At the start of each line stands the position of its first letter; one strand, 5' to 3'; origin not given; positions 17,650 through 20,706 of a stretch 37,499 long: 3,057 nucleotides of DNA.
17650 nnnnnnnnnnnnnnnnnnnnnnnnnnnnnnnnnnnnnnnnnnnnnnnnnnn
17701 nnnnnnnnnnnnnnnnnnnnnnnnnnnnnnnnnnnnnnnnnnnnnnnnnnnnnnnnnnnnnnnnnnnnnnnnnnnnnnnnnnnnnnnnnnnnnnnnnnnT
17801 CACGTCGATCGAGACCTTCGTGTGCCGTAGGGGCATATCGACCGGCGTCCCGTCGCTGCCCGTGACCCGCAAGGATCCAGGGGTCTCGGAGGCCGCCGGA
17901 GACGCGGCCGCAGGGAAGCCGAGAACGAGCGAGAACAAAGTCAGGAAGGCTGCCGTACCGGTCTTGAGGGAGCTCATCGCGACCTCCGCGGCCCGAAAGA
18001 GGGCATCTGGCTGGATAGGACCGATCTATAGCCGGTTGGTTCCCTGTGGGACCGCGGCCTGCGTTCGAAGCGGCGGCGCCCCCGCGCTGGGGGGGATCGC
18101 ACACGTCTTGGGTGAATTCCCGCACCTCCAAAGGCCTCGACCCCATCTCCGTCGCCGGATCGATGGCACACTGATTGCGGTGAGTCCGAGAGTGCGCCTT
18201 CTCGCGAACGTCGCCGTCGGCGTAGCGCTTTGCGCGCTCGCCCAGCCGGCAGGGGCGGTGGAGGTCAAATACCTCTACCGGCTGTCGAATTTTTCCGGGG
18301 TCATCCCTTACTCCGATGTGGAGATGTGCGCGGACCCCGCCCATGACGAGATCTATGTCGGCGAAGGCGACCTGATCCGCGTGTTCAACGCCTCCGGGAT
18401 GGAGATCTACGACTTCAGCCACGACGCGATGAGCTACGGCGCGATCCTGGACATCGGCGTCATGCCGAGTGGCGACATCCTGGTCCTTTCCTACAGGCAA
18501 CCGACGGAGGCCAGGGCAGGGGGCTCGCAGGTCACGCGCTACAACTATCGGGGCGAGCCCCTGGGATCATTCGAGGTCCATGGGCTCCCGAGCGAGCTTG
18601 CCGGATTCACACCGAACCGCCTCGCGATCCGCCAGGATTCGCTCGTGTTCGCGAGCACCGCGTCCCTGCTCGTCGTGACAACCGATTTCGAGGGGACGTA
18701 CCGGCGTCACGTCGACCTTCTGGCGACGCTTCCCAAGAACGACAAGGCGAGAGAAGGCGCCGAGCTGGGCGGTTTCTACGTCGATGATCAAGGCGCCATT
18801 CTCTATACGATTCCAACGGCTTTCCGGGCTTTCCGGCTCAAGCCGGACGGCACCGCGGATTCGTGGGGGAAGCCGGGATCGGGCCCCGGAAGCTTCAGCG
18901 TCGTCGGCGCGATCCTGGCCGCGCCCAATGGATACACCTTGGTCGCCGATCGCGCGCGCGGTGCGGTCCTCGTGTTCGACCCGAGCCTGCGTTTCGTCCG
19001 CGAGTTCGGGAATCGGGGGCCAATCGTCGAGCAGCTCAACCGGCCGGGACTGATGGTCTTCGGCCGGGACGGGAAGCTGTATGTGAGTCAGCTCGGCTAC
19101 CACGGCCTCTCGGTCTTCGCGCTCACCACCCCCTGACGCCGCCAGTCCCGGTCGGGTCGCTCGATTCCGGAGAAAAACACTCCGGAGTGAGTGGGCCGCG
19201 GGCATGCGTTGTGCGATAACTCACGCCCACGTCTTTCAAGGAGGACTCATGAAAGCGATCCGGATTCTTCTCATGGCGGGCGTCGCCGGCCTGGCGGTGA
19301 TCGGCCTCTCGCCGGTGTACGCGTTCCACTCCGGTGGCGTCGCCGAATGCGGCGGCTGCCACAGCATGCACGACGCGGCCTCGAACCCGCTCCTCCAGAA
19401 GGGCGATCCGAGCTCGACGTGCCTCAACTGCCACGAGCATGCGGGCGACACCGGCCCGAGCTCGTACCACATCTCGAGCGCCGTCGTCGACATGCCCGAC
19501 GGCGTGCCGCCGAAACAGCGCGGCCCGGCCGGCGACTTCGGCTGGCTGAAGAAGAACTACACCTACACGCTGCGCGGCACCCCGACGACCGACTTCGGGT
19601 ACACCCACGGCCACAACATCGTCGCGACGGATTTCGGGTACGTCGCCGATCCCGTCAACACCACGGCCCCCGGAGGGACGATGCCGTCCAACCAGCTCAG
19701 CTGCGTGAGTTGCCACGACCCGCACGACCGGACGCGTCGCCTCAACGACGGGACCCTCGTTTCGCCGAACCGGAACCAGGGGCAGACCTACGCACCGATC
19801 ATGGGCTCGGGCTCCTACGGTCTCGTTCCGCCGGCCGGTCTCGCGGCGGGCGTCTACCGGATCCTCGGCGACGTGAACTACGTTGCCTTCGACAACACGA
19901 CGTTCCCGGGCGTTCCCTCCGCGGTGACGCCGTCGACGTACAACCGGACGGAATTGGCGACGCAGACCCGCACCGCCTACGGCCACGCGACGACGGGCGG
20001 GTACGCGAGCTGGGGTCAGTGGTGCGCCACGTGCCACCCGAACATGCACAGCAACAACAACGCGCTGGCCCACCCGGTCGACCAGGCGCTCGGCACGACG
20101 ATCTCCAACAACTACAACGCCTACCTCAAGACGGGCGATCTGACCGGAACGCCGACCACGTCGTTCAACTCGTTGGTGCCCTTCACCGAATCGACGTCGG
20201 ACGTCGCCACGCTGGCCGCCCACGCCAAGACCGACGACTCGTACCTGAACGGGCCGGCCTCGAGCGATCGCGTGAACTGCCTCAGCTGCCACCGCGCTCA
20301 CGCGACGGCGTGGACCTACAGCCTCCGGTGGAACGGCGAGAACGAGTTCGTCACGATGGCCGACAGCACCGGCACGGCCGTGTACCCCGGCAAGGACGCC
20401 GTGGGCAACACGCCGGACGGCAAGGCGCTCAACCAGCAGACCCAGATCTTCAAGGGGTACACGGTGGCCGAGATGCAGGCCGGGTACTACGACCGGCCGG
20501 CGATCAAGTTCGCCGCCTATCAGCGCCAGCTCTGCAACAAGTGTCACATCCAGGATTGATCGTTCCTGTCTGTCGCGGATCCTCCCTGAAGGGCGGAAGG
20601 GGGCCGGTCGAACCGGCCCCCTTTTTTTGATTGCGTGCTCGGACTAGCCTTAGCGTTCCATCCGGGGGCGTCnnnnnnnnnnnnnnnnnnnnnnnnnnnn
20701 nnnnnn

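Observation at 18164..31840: OmcS-type cytochrome nanowire gene with a dedicated ~11 kb secretion/assembly/charging operon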

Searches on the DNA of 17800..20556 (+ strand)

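Call 76: search_rna_families(source=window, start=17900, end=19300, threshold=evalue, max_evalue=1)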
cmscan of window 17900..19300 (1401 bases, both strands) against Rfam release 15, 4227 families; matches with E-value up to 1: 2.
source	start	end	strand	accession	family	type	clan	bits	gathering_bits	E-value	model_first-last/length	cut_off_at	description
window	18837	18913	+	RF03841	mir-8941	Gene; miRNA;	-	22.9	80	0.7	1-84/84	no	mir-8941 microRNA precursor family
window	19025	19105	+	RF03167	c-di-GMP-I-GGC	Cis-reg; riboswitch;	CL00126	21.3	59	0.032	1-80/80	no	c-di-GMP-I-GGC riboswitch aptamer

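Call 79: search_rna_families(source=window, start=18950, end=19260, threshold=evalue, max_evalue=5, show_alignments=3)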
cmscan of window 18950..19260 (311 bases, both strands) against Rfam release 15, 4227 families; matches with E-value up to 5: 2.
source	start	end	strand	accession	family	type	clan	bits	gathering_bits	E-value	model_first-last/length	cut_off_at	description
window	19025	19105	+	RF03167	c-di-GMP-I-GGC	Cis-reg; riboswitch;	CL00126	21.3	59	0.0072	1-80/80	no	c-di-GMP-I-GGC riboswitch aptamer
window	19164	19244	-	RF00832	mir-71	Gene; miRNA;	-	17.4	50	0.45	1-73/73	no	mir-71 microRNA precursor family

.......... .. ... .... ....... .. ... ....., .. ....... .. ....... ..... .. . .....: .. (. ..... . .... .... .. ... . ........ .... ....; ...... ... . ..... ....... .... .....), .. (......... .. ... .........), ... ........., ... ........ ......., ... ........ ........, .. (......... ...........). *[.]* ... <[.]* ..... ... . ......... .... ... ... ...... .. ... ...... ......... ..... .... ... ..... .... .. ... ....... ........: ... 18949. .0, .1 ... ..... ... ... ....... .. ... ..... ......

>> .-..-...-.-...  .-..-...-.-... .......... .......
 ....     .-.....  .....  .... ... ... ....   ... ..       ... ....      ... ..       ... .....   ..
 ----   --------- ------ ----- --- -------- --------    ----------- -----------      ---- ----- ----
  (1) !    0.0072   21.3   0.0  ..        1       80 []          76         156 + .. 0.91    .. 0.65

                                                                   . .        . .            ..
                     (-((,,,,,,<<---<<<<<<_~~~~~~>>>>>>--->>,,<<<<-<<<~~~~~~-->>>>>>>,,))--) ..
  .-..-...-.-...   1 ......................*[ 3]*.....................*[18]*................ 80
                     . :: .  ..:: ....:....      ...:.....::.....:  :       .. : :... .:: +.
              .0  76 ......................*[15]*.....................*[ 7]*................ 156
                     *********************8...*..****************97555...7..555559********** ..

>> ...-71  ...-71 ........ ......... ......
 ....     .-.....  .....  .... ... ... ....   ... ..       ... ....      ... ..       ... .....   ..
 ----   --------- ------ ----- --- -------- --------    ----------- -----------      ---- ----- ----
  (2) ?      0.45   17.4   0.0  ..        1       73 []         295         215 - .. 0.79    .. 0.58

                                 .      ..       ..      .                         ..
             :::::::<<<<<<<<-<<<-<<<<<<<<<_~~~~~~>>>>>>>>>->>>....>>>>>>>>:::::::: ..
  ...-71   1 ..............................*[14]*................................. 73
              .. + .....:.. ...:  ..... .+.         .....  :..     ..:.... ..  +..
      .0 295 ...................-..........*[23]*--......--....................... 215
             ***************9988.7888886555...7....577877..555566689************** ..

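Call 80: search_rna_families(sources=[L003, L004, L005, L007, L019, L022, L030, L034, L038, L045, L049, L077], threshold=evalue, max_evalue=1)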
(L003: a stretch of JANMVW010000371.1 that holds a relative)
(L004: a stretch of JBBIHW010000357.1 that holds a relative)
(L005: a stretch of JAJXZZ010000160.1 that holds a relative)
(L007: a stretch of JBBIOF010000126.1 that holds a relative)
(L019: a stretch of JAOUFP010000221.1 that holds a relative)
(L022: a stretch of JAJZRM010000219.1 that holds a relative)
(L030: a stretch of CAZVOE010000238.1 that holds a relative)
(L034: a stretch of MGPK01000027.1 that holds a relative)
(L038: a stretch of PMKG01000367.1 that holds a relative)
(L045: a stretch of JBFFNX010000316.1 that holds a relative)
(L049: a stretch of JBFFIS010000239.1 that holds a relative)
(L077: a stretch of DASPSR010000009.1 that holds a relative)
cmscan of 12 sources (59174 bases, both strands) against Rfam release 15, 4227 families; matches with E-value up to 1: 6.
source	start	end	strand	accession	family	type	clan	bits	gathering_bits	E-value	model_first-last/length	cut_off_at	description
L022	2354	2438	+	RF03167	c-di-GMP-I-GGC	Cis-reg; riboswitch;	CL00126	62.1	59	2.7e-12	1-80/80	no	c-di-GMP-I-GGC riboswitch aptamer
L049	2188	2265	+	RF03167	c-di-GMP-I-GGC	Cis-reg; riboswitch;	CL00126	59.3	59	1.7e-11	1-80/80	no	c-di-GMP-I-GGC riboswitch aptamer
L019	2445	2522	+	RF03167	c-di-GMP-I-GGC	Cis-reg; riboswitch;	CL00126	58.2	59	3.7e-11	1-80/80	no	c-di-GMP-I-GGC riboswitch aptamer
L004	1296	1377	+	RF03167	c-di-GMP-I-GGC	Cis-reg; riboswitch;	CL00126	37.1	59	4.2e-05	1-80/80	no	c-di-GMP-I-GGC riboswitch aptamer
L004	2729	2784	+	RF02231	sX12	Gene; sRNA;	-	27.9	106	0.7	1-78/78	no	Xanthomonas sRNA sX12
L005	1517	1551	+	RF00489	ctRNA_p42d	Gene; antisense;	-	27.1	50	0.099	1-46/46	no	ctRNA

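Call 83: build_rna_model(alignment_id=A5)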
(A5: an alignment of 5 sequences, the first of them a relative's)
Model R1 built from alignment A5 (5 sequences, 94 columns); structure: RNAalifold consensus.
model positions 89; base pairs 25; branch points 1; effective number of sequences 1.67; information 0.641 bits per position. Calibrated on 0.2 Mb of random sequence (short: E-values are rough).
structure used (alignment columns):
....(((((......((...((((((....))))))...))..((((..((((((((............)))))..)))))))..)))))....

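Call 84: search_with_rna_model(model_id=R1, sources=[window, L001, L002, L003, L004, L005, L006, L007, L008, L009, L010, L011, L012, L013, L014, L015, L016, L017, L018, L019, L020, L021, L022, L023, L024, L025, L026, L027, L028, L029, L030, L031, L032, L033, L034, L035, L036, L037, L038, L039, L040, L041, L042, L043, L044, L045, L046, L047, L048, L049, L050, L051, L052, L053, L054, L055, L056, L057, L058, L059, L060, L061, L062, L063, L064, L065, L066, L067, L068, L069, L070, L071, L072, L073, L074, L075, L076, L077, L078, L079, L080, L088], max_evalue=0.1, make_alignment=true)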
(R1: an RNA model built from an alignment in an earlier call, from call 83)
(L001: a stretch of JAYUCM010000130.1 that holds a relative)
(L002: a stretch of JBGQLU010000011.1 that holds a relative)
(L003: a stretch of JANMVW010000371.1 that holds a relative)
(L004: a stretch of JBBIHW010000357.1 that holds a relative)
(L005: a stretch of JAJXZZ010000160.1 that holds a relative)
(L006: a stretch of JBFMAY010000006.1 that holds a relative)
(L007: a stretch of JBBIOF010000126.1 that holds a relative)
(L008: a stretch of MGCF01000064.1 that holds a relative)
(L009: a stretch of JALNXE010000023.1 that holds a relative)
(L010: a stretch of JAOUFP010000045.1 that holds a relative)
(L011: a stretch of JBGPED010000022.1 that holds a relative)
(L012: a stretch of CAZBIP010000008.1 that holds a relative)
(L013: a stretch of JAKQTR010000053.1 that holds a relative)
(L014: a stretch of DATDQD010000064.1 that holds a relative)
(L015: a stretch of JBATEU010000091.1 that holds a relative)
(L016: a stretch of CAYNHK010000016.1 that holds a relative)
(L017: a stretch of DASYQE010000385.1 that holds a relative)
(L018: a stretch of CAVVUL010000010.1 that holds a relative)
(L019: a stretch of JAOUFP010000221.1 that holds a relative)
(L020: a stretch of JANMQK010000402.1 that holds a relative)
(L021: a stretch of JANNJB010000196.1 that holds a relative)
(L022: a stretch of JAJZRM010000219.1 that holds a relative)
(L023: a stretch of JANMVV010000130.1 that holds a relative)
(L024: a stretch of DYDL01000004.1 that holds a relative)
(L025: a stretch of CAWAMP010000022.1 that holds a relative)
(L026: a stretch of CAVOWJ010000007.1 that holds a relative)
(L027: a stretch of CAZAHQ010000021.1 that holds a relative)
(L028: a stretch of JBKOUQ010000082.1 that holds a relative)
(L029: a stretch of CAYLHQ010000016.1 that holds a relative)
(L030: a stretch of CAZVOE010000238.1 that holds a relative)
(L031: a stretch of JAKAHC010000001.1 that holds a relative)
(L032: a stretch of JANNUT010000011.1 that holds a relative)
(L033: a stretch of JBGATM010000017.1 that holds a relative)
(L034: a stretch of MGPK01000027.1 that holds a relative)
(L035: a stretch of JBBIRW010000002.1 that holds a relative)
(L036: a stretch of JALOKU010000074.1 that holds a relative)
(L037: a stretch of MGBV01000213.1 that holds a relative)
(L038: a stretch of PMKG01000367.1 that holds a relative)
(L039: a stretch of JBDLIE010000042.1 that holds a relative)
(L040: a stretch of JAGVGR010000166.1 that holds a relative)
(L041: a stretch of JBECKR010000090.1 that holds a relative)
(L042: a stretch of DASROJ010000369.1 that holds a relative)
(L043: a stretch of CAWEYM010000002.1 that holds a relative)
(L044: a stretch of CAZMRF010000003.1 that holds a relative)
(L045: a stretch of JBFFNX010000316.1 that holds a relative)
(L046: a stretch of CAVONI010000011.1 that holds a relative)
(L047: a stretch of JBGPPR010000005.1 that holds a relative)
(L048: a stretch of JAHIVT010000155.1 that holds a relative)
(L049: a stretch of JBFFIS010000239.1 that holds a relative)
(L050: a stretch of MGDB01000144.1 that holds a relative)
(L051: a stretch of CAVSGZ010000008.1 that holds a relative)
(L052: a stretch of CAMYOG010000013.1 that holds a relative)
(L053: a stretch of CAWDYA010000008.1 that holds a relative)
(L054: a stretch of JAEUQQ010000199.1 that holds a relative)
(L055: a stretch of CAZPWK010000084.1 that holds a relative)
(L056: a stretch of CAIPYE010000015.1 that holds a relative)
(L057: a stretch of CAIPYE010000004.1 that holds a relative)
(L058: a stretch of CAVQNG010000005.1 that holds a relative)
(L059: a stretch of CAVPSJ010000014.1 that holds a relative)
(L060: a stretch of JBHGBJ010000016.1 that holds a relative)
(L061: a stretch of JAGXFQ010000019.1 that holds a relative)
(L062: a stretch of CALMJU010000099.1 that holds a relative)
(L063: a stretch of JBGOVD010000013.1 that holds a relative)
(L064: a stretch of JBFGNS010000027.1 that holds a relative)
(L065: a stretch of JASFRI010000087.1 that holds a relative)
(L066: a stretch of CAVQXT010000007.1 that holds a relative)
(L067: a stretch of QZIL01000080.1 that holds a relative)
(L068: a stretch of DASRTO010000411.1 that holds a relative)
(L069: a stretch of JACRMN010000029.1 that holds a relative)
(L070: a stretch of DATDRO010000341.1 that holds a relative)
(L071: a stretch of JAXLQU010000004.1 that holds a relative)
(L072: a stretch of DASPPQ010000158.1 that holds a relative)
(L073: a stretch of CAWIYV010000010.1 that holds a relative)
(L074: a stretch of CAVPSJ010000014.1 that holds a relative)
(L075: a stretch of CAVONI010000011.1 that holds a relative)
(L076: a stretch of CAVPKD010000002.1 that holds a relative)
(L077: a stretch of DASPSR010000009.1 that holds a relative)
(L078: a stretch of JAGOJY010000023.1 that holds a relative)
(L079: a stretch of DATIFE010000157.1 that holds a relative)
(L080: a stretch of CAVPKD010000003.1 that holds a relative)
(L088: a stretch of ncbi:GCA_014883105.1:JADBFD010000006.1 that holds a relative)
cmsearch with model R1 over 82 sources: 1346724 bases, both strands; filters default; matches with E-value up to 0.1: 34.
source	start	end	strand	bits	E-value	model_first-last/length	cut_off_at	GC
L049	2184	2269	+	99.6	2.1e-23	1-89/89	no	0.55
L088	1202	1290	+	99.4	2.3e-23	1-89/89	no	0.63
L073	9892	9978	+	99.2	2.7e-23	1-89/89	no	0.61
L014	1093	1185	+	98.9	3.1e-23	1-89/89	no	0.6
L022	2350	2442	+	97.6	7.4e-23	1-89/89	no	0.59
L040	7482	7577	+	96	2e-22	1-89/89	no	0.61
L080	8440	8526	+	95.7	2.3e-22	1-89/89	no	0.63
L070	9903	9987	+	95.3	3.1e-22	1-89/89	no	0.64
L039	6765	6851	+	91.8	2.6e-21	1-89/89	no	0.52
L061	9888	9973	+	91.4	3.5e-21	1-89/89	no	0.53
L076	9898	9984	+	91.1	4.1e-21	1-89/89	no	0.62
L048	9880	9964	+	90.4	6.4e-21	1-89/89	no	0.56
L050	5013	5097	+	88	2.9e-20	1-89/89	no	0.53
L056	9889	9973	+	86.6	6.8e-20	1-89/89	no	0.51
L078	9842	9928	+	86.1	9.8e-20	1-89/89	no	0.68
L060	4840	4931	+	85.8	1.1e-19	1-89/89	no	0.57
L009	9880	9964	+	85.5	1.4e-19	1-89/89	no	0.58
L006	9880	9964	+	85.4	1.5e-19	1-89/89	no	0.61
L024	9896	9983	+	85.2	1.7e-19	1-89/89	no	0.61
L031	9898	9988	+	84.7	2.3e-19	1-89/89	no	0.7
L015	107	204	+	84.5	2.5e-19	1-89/89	no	0.58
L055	4617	4705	+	83.3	5.3e-19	1-89/89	no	0.73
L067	6512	6597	+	83.3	5.6e-19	1-89/89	no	0.58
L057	9885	9968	+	81.1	2.1e-18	1-89/89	no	0.55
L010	7460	7546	+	75.9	5.7e-17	1-89/89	no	0.59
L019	2441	2526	+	75.7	6.1e-17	1-89/89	no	0.59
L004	1292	1381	+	75.1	9.1e-17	1-89/89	no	0.8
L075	9876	9961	+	75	9.8e-17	1-89/89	no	0.65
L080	7235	7322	+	66.7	1.7e-14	1-89/89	no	0.58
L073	8656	8743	+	63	1.7e-13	1-89/89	no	0.56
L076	8656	8741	+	58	4.1e-12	1-89/89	no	0.57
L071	9908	9982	+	26.5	0.0014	1-89/89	no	0.68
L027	3584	3661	+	25.4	0.0027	1-89/89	no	0.67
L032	9906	9982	+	20.4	0.064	1-89/89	no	0.66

Alignment A6: 34 matches aligned to the model, 113 columns, each read 5' to 3' on its own strand. Consensus structure (alignment columns), stored with it:
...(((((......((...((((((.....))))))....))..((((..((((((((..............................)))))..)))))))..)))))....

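Call 87: search_with_rna_model(model_id=R1, source=window, start=17800, end=19400, filters=off, max_evalue=10, show_alignments=2)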
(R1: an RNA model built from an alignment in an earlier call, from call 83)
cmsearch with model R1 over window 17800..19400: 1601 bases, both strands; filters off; matches with E-value up to 10: 22.
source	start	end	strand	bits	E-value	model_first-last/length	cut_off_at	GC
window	19022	19108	+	9.7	0.058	1-89/89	no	0.63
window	18901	18951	-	9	0.094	1-89/89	no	0.67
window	19165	19188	+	7.1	0.29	1-89/89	no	0.5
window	19338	19358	+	4.6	1.5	1-89/89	no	0.76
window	19306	19357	-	4.4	1.6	1-89/89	no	0.71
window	18149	18225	-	4.1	2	1-89/89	no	0.66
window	18832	18847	-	3.9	2.2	20-35/89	no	0.69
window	18237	18302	-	3.8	2.3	1-89/89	no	0.64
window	18307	18366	-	3.5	2.9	1-89/89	no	0.6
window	18616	18696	-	3.4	3.1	1-89/89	no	0.65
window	18389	18408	+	3.3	3.2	1-89/89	no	0.65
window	18819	18895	+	3.2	3.5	1-89/89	no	0.7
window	18699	18718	+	2.8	4.4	1-89/89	no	0.65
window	19038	19068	-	2.6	4.9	1-89/89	no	0.71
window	18308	18327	+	2.5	5.2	1-89/89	no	0.45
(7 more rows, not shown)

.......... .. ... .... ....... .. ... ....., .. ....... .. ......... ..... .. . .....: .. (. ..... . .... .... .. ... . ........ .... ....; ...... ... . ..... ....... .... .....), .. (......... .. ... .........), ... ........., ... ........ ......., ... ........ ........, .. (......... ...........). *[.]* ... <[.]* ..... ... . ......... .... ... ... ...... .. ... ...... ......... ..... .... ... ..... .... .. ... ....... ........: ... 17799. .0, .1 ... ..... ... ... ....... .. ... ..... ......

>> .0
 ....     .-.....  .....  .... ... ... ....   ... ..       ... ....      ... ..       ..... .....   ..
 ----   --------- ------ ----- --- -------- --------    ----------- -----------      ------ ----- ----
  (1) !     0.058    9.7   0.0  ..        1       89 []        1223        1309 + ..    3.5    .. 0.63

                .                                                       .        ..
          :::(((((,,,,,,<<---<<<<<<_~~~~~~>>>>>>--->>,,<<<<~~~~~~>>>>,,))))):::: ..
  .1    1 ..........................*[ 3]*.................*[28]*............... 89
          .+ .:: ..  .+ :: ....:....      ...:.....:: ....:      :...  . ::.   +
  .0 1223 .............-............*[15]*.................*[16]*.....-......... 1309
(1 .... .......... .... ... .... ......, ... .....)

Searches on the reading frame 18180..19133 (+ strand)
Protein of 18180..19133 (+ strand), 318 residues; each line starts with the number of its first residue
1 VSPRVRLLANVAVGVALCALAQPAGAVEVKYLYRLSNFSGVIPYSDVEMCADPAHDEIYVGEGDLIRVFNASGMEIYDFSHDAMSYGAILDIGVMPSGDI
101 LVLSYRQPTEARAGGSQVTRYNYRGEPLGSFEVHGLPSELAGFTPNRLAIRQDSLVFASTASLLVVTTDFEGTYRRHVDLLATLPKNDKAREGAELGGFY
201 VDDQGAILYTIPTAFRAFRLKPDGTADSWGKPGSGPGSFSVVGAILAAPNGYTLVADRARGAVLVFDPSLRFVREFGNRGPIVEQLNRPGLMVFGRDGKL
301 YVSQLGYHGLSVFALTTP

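Call 8: search_protein_families(library=pfam, max_evalue=0.01, proteins=[window:18180-19133:+])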
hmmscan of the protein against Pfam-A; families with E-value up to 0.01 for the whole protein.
window:18180-19133:+ (318 aa): 1 family
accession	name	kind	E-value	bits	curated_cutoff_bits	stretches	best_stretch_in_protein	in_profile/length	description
PF18975.6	DUF5711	-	0.004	16.9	26.3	0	64-123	117-175/344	Family of unknown function (DUF5711)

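Call 9: search_protein_families(library=ncbifam, max_evalue=0.01, proteins=[window:18180-19133:+])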
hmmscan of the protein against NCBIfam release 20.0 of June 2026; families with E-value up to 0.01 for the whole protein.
window:18180-19133:+ (318 aa): 1 family
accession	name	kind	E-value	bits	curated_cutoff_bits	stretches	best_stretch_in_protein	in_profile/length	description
NF035926.1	scyF_NHL_VPEP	equivalog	0.00075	18.7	350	1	226-303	185-263/376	scytonemin biosynthesis PEP-CTERM protein ScyF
